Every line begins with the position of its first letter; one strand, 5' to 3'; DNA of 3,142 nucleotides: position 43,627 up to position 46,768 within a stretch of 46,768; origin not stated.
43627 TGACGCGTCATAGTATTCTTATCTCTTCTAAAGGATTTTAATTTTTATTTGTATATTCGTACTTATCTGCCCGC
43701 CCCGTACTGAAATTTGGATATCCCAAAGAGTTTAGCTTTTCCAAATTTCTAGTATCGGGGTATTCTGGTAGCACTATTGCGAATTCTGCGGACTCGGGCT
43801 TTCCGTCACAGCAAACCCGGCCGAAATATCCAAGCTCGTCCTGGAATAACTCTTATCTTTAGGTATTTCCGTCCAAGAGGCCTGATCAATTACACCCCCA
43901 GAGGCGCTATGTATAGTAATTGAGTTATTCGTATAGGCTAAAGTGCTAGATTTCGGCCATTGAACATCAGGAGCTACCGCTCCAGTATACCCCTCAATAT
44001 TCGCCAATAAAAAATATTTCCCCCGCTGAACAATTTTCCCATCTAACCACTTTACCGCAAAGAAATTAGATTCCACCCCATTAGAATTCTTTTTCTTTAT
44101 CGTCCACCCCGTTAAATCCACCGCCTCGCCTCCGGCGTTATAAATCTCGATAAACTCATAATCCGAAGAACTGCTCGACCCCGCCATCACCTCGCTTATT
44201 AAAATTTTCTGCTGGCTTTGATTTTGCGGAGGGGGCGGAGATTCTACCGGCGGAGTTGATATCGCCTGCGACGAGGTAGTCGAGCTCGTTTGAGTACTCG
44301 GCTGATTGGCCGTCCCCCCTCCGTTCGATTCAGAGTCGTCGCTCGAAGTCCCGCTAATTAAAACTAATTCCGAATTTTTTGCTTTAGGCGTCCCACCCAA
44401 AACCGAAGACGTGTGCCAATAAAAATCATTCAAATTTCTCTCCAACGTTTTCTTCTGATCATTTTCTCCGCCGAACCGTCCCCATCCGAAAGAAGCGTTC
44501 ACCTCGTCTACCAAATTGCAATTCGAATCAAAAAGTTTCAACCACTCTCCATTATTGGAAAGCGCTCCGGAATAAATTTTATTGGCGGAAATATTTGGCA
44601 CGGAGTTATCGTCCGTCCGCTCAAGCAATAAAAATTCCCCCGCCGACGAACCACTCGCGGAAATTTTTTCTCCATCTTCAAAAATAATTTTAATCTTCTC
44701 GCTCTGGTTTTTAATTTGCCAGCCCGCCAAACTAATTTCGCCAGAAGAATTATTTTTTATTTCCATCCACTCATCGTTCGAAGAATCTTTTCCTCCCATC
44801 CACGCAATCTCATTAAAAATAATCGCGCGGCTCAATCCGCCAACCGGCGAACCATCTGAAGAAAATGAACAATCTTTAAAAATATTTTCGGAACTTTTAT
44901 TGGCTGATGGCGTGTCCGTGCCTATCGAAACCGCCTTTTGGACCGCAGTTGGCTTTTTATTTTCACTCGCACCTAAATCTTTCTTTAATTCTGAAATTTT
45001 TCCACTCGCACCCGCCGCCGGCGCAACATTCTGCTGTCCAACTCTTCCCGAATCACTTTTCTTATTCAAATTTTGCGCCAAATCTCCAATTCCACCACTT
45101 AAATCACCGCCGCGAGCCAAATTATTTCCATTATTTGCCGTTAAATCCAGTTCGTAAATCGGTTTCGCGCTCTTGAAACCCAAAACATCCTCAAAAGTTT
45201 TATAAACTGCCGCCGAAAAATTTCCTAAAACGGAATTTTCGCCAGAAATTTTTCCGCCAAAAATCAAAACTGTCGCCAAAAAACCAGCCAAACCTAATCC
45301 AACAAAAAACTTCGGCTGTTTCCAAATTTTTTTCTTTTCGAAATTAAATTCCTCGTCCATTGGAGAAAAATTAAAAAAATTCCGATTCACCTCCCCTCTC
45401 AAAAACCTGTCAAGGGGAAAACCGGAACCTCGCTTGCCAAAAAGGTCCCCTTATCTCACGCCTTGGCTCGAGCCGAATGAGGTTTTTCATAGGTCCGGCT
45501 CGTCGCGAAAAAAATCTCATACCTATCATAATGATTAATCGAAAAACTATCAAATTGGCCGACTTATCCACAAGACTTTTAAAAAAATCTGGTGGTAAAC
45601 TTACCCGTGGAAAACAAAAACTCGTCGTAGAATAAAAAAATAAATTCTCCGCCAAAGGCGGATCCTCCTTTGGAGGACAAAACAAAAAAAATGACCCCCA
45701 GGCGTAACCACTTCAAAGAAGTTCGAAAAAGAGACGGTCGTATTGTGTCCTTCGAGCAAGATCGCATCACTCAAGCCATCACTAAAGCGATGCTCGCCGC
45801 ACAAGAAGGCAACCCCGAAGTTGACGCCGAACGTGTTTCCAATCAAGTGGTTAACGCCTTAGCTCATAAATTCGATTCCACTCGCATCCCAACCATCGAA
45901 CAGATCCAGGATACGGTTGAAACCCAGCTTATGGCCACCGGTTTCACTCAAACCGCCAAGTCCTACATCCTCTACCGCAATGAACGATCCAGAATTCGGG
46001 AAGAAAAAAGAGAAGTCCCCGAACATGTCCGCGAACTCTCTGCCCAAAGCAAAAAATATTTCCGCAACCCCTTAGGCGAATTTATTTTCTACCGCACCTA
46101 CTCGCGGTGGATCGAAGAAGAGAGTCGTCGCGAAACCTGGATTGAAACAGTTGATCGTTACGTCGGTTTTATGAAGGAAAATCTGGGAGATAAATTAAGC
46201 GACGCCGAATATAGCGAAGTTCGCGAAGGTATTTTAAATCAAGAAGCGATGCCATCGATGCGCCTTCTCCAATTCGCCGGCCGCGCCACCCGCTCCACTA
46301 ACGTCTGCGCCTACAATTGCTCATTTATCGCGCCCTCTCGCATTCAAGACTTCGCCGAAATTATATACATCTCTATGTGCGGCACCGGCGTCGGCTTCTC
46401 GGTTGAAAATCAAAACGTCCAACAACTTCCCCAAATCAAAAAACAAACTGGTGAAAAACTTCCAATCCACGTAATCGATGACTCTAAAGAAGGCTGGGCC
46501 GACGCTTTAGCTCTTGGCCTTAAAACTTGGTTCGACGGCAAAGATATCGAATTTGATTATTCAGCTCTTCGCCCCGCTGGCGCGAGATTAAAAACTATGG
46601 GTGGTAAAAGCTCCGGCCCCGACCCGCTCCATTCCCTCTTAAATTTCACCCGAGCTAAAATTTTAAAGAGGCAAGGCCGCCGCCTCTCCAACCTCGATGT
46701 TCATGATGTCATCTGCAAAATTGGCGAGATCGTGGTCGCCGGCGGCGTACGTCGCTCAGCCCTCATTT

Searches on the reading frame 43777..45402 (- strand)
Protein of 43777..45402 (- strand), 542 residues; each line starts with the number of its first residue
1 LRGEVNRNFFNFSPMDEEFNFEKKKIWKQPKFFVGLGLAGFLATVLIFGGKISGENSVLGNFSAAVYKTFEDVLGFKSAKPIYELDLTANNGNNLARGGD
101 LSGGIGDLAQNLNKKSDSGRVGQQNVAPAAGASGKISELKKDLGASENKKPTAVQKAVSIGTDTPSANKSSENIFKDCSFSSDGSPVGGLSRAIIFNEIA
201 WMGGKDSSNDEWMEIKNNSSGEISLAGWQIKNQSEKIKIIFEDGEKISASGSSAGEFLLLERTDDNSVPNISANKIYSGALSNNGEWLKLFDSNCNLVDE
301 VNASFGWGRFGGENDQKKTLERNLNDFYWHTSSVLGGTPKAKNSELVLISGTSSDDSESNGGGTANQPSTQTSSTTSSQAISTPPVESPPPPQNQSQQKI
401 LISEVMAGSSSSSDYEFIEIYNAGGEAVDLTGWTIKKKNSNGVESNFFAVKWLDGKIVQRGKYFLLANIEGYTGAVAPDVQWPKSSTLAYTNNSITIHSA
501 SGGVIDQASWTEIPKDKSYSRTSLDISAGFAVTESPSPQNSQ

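Call 7: search_protein_families(library=pfam, proteins=[window:43777-45402:-], max_evalue=0.01)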
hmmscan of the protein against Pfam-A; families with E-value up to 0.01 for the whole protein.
window:43777-45402:- (542 aa): 1 family
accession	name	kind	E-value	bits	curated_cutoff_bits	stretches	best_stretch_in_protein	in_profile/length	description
PF00932.25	LTD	-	8.6e-28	97.3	34.3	2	394-511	2-108/109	Lamin Tail Domain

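Call 34: find_encoding_contigs(protein=window:43777-45399:-, flank=10000, max_places=10)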
Protein window:43777-45399:- (541 aa): no gene with exactly this product is on record in the collection.

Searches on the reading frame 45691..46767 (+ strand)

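Call 11: search_protein_families(library=pfam, proteins=[window:45691-46767:+], max_evalue=0.001)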
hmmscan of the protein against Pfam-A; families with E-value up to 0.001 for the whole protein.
window:45691-46767:+ (359 aa): 3 families
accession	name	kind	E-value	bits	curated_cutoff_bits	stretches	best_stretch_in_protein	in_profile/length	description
PF03477.21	ATP-cone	-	1.2e-23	83.8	25.8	1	10-100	2-87/88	ATP cone domain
PF17975.6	RNR_Alpha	-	1.2e-12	48.7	26.4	1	112-180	5-71/101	Ribonucleotide reductase alpha domain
PF21995.1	RNR-II_ins_dom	-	1.5e-06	28.9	27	1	259-317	36-100/107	B12-dependent ribonucleotide reductase, insertion domain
